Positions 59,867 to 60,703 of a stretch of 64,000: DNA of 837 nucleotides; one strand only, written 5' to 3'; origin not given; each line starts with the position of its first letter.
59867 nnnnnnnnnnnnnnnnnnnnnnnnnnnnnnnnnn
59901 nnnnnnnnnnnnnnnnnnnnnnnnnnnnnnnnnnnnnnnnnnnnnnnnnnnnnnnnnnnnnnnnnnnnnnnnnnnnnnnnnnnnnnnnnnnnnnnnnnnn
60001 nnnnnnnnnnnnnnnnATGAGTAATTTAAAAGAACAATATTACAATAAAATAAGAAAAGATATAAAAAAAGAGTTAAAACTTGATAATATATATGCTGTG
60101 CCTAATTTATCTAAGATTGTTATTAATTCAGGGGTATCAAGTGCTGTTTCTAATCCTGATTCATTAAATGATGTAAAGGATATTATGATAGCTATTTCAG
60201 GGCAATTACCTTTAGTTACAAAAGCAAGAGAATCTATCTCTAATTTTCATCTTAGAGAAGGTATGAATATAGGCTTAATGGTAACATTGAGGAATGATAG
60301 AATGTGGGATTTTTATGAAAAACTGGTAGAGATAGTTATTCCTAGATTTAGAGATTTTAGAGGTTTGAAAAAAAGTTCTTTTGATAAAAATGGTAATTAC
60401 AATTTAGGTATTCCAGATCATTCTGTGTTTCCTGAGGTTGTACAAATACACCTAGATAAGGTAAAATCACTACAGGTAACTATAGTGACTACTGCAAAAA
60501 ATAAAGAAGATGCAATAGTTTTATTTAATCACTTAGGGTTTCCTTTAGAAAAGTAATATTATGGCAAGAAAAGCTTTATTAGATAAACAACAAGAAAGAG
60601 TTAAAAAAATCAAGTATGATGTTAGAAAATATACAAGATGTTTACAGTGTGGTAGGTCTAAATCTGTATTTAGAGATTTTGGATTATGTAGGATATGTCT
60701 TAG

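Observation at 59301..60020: SpoU/TrmH-family RNA 2'-O-methyltransferase gene inserted between rplX and rplE inside the spc operon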

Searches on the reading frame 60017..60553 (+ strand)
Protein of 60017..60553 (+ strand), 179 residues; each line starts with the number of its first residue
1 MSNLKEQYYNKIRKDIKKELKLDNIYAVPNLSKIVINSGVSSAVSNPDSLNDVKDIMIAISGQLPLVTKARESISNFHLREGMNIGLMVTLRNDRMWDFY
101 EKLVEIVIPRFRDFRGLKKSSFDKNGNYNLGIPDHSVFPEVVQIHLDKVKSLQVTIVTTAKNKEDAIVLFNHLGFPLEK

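Call 3: search_protein_families(library=pfam, proteins=[window:60017-60553:+], max_evalue=0.01)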
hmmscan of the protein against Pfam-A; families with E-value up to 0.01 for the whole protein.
window:60017-60553:+ (179 aa): 2 families
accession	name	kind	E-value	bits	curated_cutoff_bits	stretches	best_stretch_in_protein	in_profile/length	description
PF00673.26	Ribosomal_L5_C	-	2.1e-29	101.9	27.8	1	84-176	1-93/94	ribosomal L5P family C-terminus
PF00281.24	Ribosomal_L5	-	9e-16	58.3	34.9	1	24-80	1-57/57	Ribosomal protein L5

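Call 4: search_protein_families(library=ncbifam, proteins=[window:60017-60553:+], max_evalue=0.01)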
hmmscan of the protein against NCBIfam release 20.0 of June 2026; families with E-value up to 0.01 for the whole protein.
window:60017-60553:+ (179 aa): 2 families
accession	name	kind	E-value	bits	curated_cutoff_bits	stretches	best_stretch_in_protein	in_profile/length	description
NF000585.0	PRK00010.1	equivalog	4.1e-65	218.9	186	1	1-179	2-180/181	50S ribosomal protein L5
NF003258.0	PRK04219.1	equivalog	2e-19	69.8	166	1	24-141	10-118/178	50S ribosomal protein L5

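Call 14: find_related_loci(query=window:60017-60553:+, collection=genome_contigs, flank=4000)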
Query window:60017-60553:+ (179 aa) in genome_contigs; peptide patterns used: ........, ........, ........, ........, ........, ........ (x = any residue, [..] = any of these).
251 stretches matched a pattern; 95 encode a relative of the query (tblastn E <= 1e-3); the best 80 are kept; 80 distinct loci.
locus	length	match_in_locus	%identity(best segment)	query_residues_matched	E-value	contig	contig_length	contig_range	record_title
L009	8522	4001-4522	44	4-177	1e-47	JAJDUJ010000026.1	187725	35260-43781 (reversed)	MAG: Acidimicrobiia bacterium isolate jk18x1bzbins.74 k141_306861, whole genome shotgun sequence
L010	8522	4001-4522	43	4-177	1e-47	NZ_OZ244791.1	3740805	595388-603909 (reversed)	MAG: Candidatus Poriferisocius sp. isolate cde17ac8-0948-4364-bd42-6cfd40f4f062 chromosome 1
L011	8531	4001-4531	44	1-177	4e-49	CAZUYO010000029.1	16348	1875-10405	MAG TPA_asm: uncultured Thermodesulfobacteriota bacterium isolate SRP162660_co1_48 genome assembly, contig: NODE_1865_le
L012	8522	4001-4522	41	4-177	4e-49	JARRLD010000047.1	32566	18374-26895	MAG: Gemmatimonadota bacterium isolate Spart_063_MAG scaffold_1072, whole genome shotgun sequence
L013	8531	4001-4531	44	1-177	2e-48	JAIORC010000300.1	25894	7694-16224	MAG: Phycisphaerae bacterium isolate SMBSF08 20071_Bin_7_contigs_1_c_000000000352, whole genome shotgun sequence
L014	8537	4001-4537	45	1-179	2e-48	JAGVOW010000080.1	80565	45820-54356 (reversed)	MAG: Brevinematales bacterium isolate DeMMO3_10 c_000000022542, whole genome shotgun sequence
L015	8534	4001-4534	42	1-179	1e-48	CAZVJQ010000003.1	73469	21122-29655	MAG TPA_asm: uncultured Fastidiosipila sp. isolate SRP274231_co1_324 genome assembly, contig: NODE_100_length_73469_cov_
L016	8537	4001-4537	45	1-179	4e-48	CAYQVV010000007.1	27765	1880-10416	MAG TPA_asm: uncultured Elusimicrobiaceae bacterium isolate binchicken_co126_140 genome assembly, contig: NODE_1330_leng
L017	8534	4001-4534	45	1-178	4e-48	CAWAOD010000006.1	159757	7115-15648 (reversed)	MAG: uncultured Spirochaetota bacterium isolate MFD01476.bin.3.353 genome assembly, contig: contig_28754, whole genome s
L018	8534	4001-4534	44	2-178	3e-48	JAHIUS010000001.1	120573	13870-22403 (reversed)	MAG: Patescibacteria group bacterium isolate MM_PC_MetaG.mb.33 MM_PC_MetaG.mb.33_k141_36791, whole genome shotgun sequen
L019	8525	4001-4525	44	4-178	5e-48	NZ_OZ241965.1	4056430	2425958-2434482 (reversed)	MAG: Candidatus Poriferisocius sp. isolate b25f411a-8abc-437d-a916-241d4d5bb498 chromosome 1, complete sequence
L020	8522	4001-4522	44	4-177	6e-48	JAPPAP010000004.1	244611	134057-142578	MAG: bacterium isolate IRC1_bin_38 NODE_32_length_244611_cov_37.744, whole genome shotgun sequence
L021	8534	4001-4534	45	1-178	4e-48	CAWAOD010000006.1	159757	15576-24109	MAG: uncultured Spirochaetota bacterium isolate MFD01476.bin.3.353 genome assembly, contig: contig_28754, whole genome s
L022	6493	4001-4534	42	1-178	8e-48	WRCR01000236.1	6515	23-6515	MAG: Planctomycetaceae bacterium isolate Lab288P3bin146 Ga0123353_10052417, whole genome shotgun sequence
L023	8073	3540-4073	42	2-179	1e-47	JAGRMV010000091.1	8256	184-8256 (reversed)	MAG: Deltaproteobacteria bacterium isolate HKST-UBA01 NODE_92_length_8256_cov_2.566573, whole genome shotgun sequence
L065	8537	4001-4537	42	1-179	4e-44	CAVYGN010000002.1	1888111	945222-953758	MAG: uncultured Spirochaetota bacterium isolate MFD03726.bin.1.3 genome assembly, contig: contig_31295, whole genome sho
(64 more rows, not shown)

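Call 17: find_related_loci(query=A2, collection=metagenome_contigs, flank=3500)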
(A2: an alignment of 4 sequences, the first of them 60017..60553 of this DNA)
Query A2 (179 aa) in metagenome_contigs; peptide patterns used: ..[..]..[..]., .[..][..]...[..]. (x = any residue, [..] = any of these).
441 stretches matched a pattern; 95 encode a relative of the query (tblastn E <= 1e-3); the best 80 are kept; 80 distinct loci.
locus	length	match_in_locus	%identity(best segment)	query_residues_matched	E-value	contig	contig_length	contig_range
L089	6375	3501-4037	49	1-179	5e-61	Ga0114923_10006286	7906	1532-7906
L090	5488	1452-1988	49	1-179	5e-61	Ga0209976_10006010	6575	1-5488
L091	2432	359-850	54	1-164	2e-59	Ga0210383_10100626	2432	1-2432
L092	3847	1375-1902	50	4-178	2e-55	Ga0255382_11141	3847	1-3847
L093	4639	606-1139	47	1-178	4e-54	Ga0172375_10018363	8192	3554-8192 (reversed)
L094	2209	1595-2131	45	2-179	2e-54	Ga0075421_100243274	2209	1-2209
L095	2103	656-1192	45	2-179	1e-54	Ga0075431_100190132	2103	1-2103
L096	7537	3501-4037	51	1-179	2e-53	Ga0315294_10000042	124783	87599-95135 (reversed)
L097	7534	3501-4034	45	1-179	5e-53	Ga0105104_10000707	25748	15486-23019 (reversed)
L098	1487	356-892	45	1-179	4e-55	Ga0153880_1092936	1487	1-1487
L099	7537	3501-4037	45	1-179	3e-53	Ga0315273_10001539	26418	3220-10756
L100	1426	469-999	45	1-177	2e-54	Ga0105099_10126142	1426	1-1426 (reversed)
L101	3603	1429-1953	48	5-179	2e-52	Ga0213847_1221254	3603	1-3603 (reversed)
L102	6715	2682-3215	47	1-178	2e-52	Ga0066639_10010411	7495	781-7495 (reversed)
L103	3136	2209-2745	47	1-179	5e-52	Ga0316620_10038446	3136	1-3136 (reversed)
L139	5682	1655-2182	43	4-179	6e-47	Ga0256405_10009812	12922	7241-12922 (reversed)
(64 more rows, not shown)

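Call 25: find_homologous_proteins(query=window:60017-60553:+, max_evalue=1e-30)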
Query window:60017-60553:+ (179 aa): 1596 proteins with E <= 1e-30 among 1720 candidates; the best 120 are listed.
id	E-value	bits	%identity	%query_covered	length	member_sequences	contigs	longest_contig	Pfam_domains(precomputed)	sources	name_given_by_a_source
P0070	5.1e-111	386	100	100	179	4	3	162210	PF00281.25,PF00673.27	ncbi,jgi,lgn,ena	jgi:large subunit ribosomal protein L5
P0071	6.0e-94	331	86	100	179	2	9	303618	PF00281.25,PF00673.27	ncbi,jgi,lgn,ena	jgi:large subunit ribosomal protein L5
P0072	2.6e-82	293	72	100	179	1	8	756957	PF00281.25,PF00673.27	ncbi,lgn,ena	-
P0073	6.6e-76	272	69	100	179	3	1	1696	PF00281.25,PF00673.27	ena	-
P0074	5.7e-74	266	67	100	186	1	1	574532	PF00281.25,PF00673.27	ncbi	ncbi:MAG: 50S ribosomal protein L5 [Patescibacteria group bacterium]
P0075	1.4e-73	264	67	100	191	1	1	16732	PF00281.25,PF00673.27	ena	-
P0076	1.9e-73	264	67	100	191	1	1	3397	PF00281.25,PF00673.27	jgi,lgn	-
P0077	5.5e-73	262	66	100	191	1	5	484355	PF00281.25,PF00673.27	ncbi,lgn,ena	-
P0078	6.3e-73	262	67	100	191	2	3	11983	PF00281.25,PF00673.27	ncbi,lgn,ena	-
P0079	1.4e-72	261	66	100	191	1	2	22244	PF00281.25,PF00673.27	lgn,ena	-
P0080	6.9e-66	239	62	100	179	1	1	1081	PF00281.25,PF00673.27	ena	-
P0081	1.6e-65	238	59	100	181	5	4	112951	PF00281.25,PF00673.27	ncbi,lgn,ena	-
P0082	4.5e-65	237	60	99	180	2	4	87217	PF00281.25,PF00673.27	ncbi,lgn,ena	-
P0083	3.5e-60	221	59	98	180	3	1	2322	PF00281.25,PF00673.27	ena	-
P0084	9.1e-60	219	57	99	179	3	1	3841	PF00281.25,PF00673.27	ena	-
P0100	3.1e-51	192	51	100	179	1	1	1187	PF00281.25,PF00673.27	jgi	jgi:large subunit ribosomal protein L5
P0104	7.4e-50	187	49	100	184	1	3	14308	PF00281.25,PF00673.27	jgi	jgi:large subunit ribosomal protein L5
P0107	1.4e-49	186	49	100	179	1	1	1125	PF00281.25,PF00673.27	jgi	jgi:large subunit ribosomal protein L5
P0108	2.2e-49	186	50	99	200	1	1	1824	PF00281.25,PF00673.27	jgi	jgi:large subunit ribosomal protein L5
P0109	2.2e-49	186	49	100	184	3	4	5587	PF00281.25,PF00673.27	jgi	jgi:large subunit ribosomal protein L5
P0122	7.8e-49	184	50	98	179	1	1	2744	PF00281.25,PF00673.27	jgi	jgi:large subunit ribosomal protein L5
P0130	3.2e-48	182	50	100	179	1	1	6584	PF00281.25,PF00673.27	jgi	jgi:large subunit ribosomal protein L5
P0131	3.3e-48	182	49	98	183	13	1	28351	PF00281.25,PF00673.27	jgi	jgi:large subunit ribosomal protein L5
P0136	4.6e-48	181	49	98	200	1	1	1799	PF00281.25,PF00673.27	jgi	jgi:large subunit ribosomal protein L5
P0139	5.0e-48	181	48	99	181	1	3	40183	PF00281.25,PF00673.27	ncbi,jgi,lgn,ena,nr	ncbi:MAG TPA: 50S ribosomal protein L5 [Dehalococcoidia bacterium]|nr:50S ribosomal protein L5 [Deha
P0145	6.0e-48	181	47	100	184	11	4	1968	PF00281.25,PF00673.27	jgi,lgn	jgi:large subunit ribosomal protein L5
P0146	6.8e-48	181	48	100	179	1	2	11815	PF00281.25,PF00673.27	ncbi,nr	ncbi:MAG TPA: 50S ribosomal protein L5 [Candidatus Saccharimonadales bacterium]|nr:50S ribosomal pro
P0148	1.1e-47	180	49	98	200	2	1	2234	PF00281.25,PF00673.27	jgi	jgi:large subunit ribosomal protein L5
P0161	2.5e-47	179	48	99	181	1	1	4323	PF00281.25,PF00673.27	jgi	jgi:large subunit ribosomal protein L5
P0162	2.7e-47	179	47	99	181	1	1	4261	PF00281.25,PF00673.27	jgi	jgi:large subunit ribosomal protein L5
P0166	4.1e-47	178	48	99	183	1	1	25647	PF00281.25,PF00673.27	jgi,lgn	jgi:large subunit ribosomal protein L5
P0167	4.2e-47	178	49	99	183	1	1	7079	PF00281.25,PF00673.27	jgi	jgi:large subunit ribosomal protein L5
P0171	5.5e-47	178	48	99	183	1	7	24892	PF00281.25,PF00673.27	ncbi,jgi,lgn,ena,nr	ncbi:MAG: 50S ribosomal protein L5 [Chloroflexi bacterium CG07_land_8_20_14_0_80_45_17]|nr:MAG: 50S 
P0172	5.7e-47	178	48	99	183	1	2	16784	PF00281.25,PF00673.27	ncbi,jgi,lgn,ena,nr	ncbi:MAG TPA: 50S ribosomal protein L5 [Dehalococcoidia bacterium]|nr:50S ribosomal protein L5 [Deha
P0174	6.6e-47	178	48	98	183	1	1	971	PF00281.25,PF00673.27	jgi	jgi:large subunit ribosomal protein L5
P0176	7.0e-47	177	47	99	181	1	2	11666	PF00281.25,PF00673.27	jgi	jgi:large subunit ribosomal protein L5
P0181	7.8e-47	177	47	100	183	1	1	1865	PF00281.25,PF00673.27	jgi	jgi:large subunit ribosomal protein L5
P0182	8.5e-47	177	48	99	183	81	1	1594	PF00281.25,PF00673.27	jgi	jgi:large subunit ribosomal protein L5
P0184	8.8e-47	177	48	99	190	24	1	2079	PF00281.25,PF00673.27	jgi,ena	jgi:large subunit ribosomal protein L5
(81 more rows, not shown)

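Call 26: find_encoding_contigs(protein=P0074, flank=5000, max_places=1)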
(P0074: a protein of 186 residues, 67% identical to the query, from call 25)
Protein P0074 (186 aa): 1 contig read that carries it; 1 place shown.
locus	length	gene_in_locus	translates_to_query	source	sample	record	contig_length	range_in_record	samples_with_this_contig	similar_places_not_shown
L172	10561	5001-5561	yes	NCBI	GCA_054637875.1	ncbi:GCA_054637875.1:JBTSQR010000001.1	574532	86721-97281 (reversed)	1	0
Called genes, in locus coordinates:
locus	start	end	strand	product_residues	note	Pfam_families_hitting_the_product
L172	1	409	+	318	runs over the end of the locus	PF00573:Ribosomal_L4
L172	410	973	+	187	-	PF00276:Ribosomal_L23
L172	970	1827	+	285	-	PF00181:Ribosomal_L2_N, PF03947:Ribosomal_L2_C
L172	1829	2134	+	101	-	PF00203:Ribosomal_S19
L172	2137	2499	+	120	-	PF00237:Ribosomal_L22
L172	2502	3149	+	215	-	PF07650:KH_2, PF00189:Ribosomal_S3_C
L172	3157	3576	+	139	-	PF00252:Ribosomal_L16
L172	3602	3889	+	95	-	PF00831:Ribosomal_L29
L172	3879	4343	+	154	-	PF00366:Ribosomal_S17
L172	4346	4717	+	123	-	PF00238:Ribosomal_L14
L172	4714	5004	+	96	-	PF17136:ribosomal_L24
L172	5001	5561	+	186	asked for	PF00281:Ribosomal_L5, PF00673:Ribosomal_L5_C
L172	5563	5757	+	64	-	PF00253:Ribosomal_S14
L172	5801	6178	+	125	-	PF00410:Ribosomal_S8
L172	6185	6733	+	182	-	PF00347:Ribosomal_L6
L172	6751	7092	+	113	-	PF00861:Ribosomal_L18p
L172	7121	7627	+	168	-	PF00333:Ribosomal_S5, PF03719:Ribosomal_S5_C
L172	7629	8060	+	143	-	PF00828:Ribosomal_L27A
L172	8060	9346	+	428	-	PF00344:SecY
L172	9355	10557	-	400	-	-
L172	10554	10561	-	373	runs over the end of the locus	-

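Call 27: find_encoding_contigs(protein=P0077, flank=5000, max_places=1)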
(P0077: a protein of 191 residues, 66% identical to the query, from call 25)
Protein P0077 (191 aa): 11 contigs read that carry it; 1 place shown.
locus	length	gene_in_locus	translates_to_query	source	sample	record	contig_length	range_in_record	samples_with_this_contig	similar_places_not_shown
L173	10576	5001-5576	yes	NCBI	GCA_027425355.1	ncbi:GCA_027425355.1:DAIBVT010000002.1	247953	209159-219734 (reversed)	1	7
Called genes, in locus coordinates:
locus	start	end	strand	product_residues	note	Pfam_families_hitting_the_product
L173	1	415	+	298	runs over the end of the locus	PF00573:Ribosomal_L4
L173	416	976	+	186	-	PF00276:Ribosomal_L23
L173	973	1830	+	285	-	PF00181:Ribosomal_L2_N, PF03947:Ribosomal_L2_C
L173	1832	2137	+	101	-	PF00203:Ribosomal_S19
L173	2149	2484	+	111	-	PF00237:Ribosomal_L22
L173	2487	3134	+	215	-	PF07650:KH_2, PF00189:Ribosomal_S3_C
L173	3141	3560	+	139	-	PF00252:Ribosomal_L16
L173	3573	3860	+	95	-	PF00831:Ribosomal_L29 (weak)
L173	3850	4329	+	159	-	PF00366:Ribosomal_S17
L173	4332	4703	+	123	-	PF00238:Ribosomal_L14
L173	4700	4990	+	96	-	PF17136:ribosomal_L24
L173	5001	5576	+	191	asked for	PF00281:Ribosomal_L5, PF00673:Ribosomal_L5_C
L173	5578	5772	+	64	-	PF00253:Ribosomal_S14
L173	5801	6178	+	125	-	PF00410:Ribosomal_S8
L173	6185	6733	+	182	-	PF00347:Ribosomal_L6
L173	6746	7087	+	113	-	PF00861:Ribosomal_L18p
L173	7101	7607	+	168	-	PF00333:Ribosomal_S5, PF03719:Ribosomal_S5_C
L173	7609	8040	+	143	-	PF00828:Ribosomal_L27A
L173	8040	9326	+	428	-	PF00344:SecY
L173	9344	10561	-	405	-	PF02518:HATPase_c (weak)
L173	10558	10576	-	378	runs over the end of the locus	-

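Call 28: find_encoding_contigs(protein=P0081, flank=5000, max_places=1)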
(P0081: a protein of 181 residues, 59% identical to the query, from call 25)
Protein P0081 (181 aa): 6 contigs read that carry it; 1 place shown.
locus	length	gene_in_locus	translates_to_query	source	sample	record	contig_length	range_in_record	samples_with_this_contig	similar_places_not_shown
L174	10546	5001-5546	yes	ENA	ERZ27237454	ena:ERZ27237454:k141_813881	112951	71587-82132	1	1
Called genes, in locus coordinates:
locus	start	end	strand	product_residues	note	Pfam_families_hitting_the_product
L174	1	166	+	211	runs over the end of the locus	PF00573:Ribosomal_L4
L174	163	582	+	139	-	PF00276:Ribosomal_L23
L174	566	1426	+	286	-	PF00181:Ribosomal_L2_N, PF03947:Ribosomal_L2_C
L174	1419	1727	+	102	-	PF00203:Ribosomal_S19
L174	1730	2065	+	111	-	PF00237:Ribosomal_L22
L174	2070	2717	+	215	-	PF07650:KH_2, PF00189:Ribosomal_S3_C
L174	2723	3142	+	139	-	PF00252:Ribosomal_L16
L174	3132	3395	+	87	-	PF00831:Ribosomal_L29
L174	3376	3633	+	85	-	PF00366:Ribosomal_S17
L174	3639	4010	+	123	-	PF00238:Ribosomal_L14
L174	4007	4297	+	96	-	PF00467:KOW, PF17136:ribosomal_L24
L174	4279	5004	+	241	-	PF08032:SpoU_sub_bind, PF00588:SpoU_methylase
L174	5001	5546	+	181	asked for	PF00281:Ribosomal_L5, PF00673:Ribosomal_L5_C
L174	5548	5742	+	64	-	PF00253:Ribosomal_S14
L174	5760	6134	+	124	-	PF00410:Ribosomal_S8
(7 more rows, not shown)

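Call 29: find_encoding_contigs(protein=P0082, flank=5000, max_places=1)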
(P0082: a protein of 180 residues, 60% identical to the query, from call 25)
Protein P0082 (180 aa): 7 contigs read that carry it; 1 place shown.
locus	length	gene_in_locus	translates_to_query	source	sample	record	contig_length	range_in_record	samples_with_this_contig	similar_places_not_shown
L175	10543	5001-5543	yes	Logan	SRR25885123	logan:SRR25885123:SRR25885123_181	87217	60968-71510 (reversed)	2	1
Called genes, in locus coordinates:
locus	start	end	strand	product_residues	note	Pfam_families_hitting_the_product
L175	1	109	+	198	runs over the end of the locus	PF00297:Ribosomal_L3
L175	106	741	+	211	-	PF00573:Ribosomal_L4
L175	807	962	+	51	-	-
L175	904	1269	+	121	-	PF00276:Ribosomal_L23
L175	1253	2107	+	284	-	PF00181:Ribosomal_L2_N, PF03947:Ribosomal_L2_C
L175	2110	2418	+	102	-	PF00203:Ribosomal_S19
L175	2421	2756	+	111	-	PF00237:Ribosomal_L22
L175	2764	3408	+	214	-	PF05316:VAR1 (faint), PF07650:KH_2, PF00189:Ribosomal_S3_C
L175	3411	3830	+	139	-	PF00252:Ribosomal_L16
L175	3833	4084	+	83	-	PF00831:Ribosomal_L29 (weak)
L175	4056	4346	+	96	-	PF00366:Ribosomal_S17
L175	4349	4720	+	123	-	PF00238:Ribosomal_L14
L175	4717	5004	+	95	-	PF00467:KOW (weak), PF17136:ribosomal_L24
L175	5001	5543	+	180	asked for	PF00281:Ribosomal_L5, PF00673:Ribosomal_L5_C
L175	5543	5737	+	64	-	PF00253:Ribosomal_S14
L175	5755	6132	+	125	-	PF00410:Ribosomal_S8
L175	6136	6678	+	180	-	PF00347:Ribosomal_L6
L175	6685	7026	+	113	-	PF00861:Ribosomal_L18p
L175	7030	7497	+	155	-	PF00333:Ribosomal_S5, PF03719:Ribosomal_S5_C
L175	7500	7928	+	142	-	PF00828:Ribosomal_L27A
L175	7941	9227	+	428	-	PF00344:SecY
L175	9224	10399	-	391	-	PF02518:HATPase_c (weak)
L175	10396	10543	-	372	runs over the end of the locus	-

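Call 82: search_protein_families(library=pfam, proteins=[L139:1076-2182:+, L065:3563-4540:+], max_evalue=0.0001)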
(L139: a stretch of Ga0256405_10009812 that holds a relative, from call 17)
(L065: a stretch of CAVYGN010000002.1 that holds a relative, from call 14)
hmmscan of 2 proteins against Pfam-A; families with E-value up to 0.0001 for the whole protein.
L139:1076-2182:+ (369 aa): 3 families
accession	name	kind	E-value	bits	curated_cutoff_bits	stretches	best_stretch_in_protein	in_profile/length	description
PF00673.26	Ribosomal_L5_C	-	4.7e-40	136.1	27.8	1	274-367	1-94/94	ribosomal L5P family C-terminus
PF07411.17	DUF1508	-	7.6e-30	103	22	2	74-120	1-47/48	Domain of unknown function (DUF1508)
PF00281.24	Ribosomal_L5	-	2e-26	92.5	34.9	1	215-270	2-57/57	Ribosomal protein L5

L065:3563-4540:+ (326 aa): 2 families
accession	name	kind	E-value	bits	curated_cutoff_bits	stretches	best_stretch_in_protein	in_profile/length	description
PF00673.26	Ribosomal_L5_C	-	3e-39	133.5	27.8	1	230-323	1-94/94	ribosomal L5P family C-terminus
PF00281.24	Ribosomal_L5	-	4.4e-20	72.2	34.9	1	171-226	2-57/57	Ribosomal protein L5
